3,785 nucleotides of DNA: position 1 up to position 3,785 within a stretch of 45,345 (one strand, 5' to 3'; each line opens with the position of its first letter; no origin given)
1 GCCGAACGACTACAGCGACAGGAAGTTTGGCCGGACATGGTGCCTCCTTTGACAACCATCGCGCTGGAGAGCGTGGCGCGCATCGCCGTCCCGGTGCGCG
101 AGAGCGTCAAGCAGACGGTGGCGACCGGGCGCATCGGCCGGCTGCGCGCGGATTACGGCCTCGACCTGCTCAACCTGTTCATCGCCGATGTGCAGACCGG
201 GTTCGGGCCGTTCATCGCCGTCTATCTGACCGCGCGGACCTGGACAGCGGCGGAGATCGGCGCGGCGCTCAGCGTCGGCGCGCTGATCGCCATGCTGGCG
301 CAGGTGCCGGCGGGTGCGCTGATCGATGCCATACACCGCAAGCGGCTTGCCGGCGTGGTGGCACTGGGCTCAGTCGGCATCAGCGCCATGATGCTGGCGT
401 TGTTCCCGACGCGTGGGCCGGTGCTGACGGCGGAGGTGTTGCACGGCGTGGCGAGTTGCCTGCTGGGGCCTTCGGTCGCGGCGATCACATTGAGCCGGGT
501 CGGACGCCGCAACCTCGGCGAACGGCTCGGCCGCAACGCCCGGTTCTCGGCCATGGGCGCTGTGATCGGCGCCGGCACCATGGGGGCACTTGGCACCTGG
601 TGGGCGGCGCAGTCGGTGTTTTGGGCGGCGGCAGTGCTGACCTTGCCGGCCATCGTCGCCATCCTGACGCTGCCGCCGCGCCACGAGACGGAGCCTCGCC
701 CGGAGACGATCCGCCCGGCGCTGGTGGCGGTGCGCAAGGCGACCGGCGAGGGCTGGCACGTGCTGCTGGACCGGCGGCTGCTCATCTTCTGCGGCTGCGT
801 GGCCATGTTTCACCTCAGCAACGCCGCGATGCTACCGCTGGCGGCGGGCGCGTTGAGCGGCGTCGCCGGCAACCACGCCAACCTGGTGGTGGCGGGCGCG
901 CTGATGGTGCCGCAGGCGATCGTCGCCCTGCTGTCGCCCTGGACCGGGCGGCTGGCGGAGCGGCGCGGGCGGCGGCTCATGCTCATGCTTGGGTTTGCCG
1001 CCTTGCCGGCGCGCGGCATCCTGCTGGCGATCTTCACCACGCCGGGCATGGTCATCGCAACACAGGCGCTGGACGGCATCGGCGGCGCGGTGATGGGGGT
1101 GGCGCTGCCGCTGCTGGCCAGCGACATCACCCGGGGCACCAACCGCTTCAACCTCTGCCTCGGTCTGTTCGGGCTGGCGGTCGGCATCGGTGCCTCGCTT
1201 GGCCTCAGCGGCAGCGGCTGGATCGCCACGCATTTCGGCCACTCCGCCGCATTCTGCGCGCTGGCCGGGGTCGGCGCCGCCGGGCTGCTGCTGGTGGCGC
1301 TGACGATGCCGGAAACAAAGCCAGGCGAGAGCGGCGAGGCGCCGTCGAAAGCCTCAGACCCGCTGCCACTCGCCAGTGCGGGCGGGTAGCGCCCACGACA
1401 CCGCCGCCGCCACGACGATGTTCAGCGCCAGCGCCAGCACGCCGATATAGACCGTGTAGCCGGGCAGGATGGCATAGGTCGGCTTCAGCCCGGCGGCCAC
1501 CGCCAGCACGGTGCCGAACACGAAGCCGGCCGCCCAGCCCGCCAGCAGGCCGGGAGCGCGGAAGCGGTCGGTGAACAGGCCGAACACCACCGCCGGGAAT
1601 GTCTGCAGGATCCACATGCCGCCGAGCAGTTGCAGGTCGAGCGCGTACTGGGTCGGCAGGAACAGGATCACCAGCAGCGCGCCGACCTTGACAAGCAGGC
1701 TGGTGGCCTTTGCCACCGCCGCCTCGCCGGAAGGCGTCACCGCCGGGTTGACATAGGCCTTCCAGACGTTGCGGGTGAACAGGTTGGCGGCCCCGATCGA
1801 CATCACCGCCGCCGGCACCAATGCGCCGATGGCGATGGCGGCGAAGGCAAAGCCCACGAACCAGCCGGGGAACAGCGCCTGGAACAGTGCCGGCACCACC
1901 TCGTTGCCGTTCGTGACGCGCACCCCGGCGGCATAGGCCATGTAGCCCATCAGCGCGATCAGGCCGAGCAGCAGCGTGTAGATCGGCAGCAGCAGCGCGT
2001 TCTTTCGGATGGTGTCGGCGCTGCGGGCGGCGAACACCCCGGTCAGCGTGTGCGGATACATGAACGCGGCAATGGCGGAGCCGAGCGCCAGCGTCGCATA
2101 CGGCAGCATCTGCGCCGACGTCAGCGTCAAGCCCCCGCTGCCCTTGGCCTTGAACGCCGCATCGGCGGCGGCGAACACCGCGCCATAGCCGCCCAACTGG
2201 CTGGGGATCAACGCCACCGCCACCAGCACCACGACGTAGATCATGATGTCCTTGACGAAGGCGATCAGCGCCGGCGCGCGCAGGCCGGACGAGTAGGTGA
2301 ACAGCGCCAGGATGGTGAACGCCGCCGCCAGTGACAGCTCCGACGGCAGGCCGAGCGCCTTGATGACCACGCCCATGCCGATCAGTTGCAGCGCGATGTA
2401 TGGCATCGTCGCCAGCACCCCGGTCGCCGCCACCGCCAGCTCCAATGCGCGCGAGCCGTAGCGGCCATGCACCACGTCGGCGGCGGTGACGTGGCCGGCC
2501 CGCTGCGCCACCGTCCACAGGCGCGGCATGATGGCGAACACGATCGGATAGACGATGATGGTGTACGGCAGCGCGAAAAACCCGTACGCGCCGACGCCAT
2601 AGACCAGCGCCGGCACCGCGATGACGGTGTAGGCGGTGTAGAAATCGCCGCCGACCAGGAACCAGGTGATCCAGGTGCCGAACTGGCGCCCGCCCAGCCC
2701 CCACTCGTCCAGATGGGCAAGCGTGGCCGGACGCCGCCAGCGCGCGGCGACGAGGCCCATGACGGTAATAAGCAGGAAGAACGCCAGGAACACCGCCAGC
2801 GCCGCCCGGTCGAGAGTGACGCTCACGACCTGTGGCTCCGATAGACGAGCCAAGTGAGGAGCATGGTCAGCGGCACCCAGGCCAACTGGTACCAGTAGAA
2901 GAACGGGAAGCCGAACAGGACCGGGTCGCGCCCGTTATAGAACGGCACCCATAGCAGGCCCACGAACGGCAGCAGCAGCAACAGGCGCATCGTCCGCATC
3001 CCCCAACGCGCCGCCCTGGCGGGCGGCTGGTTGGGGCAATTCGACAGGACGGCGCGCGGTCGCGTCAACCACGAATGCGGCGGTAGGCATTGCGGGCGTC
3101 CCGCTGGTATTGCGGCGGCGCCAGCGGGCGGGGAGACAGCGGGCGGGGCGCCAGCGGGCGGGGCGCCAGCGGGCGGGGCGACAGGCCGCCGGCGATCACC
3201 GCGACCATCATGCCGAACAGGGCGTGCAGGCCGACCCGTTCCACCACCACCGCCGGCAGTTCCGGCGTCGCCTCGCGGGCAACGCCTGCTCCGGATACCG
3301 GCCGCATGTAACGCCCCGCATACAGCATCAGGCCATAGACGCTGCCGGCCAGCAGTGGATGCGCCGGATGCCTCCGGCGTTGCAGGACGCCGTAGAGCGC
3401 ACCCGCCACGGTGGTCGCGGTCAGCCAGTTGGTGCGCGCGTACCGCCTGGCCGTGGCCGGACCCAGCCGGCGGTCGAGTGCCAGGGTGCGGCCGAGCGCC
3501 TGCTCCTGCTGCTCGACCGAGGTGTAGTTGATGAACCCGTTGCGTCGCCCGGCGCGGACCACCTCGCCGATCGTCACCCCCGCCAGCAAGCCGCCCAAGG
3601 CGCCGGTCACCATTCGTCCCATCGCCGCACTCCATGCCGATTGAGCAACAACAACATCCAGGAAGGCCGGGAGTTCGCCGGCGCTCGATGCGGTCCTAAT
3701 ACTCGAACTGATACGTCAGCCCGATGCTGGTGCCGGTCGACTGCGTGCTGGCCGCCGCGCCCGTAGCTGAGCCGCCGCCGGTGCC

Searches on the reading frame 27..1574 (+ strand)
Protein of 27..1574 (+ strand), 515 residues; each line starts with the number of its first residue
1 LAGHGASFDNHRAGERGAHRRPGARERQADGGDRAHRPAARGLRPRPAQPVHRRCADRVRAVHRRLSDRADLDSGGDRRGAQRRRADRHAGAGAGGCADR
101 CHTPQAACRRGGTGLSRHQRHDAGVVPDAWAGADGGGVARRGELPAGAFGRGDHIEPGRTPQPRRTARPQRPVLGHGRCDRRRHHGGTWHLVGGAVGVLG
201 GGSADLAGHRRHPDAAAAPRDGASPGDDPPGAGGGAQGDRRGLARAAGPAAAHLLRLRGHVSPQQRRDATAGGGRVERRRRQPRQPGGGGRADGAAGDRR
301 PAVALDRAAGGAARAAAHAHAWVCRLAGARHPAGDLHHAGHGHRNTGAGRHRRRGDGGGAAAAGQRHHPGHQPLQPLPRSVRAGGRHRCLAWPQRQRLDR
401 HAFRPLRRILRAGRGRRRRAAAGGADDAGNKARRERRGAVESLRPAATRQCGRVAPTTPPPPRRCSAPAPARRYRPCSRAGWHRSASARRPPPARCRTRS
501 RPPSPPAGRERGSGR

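Call 78: search_protein_families(library=pfam, proteins=[window:27-1574:+, window:37-1389:+], max_evalue=0.01)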
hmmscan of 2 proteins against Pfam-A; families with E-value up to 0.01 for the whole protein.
window:27-1574:+ (515 aa): 0 families

window:37-1389:+ (450 aa): 2 families
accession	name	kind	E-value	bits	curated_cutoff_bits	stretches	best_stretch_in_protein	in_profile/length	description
PF07690.21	MFS_1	-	1.1e-40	140.1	33.4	2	47-334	6-291/347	Major Facilitator Superfamily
PF12832.13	MFS_1_like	-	3.5e-15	56.4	25.2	1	54-406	16-371/373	MFS_1 like family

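Call 83: find_encoding_contigs(protein=window:37-1389:+, flank=10000, max_places=2)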
Protein window:37-1389:+ (450 aa): 3 contigs read that carry it; 2 places shown.
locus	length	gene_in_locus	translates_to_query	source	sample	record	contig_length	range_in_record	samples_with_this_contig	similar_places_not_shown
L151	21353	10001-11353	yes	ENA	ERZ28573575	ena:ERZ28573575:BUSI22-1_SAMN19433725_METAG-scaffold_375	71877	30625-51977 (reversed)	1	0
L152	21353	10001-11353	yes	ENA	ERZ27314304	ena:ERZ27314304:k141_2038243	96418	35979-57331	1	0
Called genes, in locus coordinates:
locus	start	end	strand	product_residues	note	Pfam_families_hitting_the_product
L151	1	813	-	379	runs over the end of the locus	PF07366:SnoaL, PF12680:SnoaL_2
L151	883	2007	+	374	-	PF00356:LacI, PF00532:Peripla_BP_1, PF13407:Peripla_BP_4, PF13377:Peripla_BP_3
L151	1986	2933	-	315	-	PF00532:Peripla_BP_1, PF13407:Peripla_BP_4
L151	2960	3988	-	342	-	PF02653:BPD_transp_2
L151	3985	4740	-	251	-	PF00005:ABC_tran, PF13304:AAA_21 (faint)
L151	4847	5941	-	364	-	PF07366:SnoaL, PF12680:SnoaL_2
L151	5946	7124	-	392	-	PF07883:Cupin_2 (faint)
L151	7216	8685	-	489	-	PF13566:DUF4130, PF03167:UDG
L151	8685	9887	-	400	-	PF04055:Radical_SAM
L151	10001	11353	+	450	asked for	PF07690:MFS_1, PF12832:MFS_1_like, PF07690:MFS_1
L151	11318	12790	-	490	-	PF00474:SSF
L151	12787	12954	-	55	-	PF11755:DUF3311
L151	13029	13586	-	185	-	-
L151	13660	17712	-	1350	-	PF27051:TamB_N (faint), PF04357:TamB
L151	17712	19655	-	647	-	PF07244:POTRA (faint), PF01103:Omp85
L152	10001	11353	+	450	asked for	PF07690:MFS_1, PF12832:MFS_1_like, PF07690:MFS_1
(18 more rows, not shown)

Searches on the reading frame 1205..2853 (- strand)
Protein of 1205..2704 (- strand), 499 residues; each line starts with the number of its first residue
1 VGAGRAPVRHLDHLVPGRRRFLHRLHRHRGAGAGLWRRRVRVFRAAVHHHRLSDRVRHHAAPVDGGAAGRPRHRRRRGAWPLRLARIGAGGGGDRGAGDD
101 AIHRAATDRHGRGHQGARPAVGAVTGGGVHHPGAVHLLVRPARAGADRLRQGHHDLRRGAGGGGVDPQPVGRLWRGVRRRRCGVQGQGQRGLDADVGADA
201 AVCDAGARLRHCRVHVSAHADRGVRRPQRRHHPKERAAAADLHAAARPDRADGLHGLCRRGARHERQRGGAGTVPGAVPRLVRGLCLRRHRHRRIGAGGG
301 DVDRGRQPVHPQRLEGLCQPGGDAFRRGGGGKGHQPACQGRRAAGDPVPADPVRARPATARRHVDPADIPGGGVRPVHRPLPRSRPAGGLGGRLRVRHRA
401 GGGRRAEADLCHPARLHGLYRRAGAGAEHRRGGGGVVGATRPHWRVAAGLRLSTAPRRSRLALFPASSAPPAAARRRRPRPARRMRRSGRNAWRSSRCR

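Call 78: search_protein_families(library=pfam, proteins=[window:1205-2704:-, window:1354-2853:-], max_evalue=0.01)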
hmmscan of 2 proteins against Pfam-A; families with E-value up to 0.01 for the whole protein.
window:1205-2704:- (499 aa): 0 families

window:1354-2853:- (499 aa): 1 family
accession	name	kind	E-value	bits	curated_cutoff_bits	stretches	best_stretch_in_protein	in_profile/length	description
PF00474.23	SSF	-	9.4e-21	74.6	22.8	1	53-443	3-406/406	Sodium:solute symporter family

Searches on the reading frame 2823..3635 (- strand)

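Call 78: search_protein_families(library=pfam, proteins=[window:2823-3635:-], max_evalue=0.01)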
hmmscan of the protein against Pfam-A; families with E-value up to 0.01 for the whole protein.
window:2823-3635:- (270 aa): 1 family
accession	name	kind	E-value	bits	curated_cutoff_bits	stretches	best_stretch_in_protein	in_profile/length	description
PF11755.13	DUF3311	-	5e-17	62.2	30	1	219-268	2-52/61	Protein of unknown function (DUF3311)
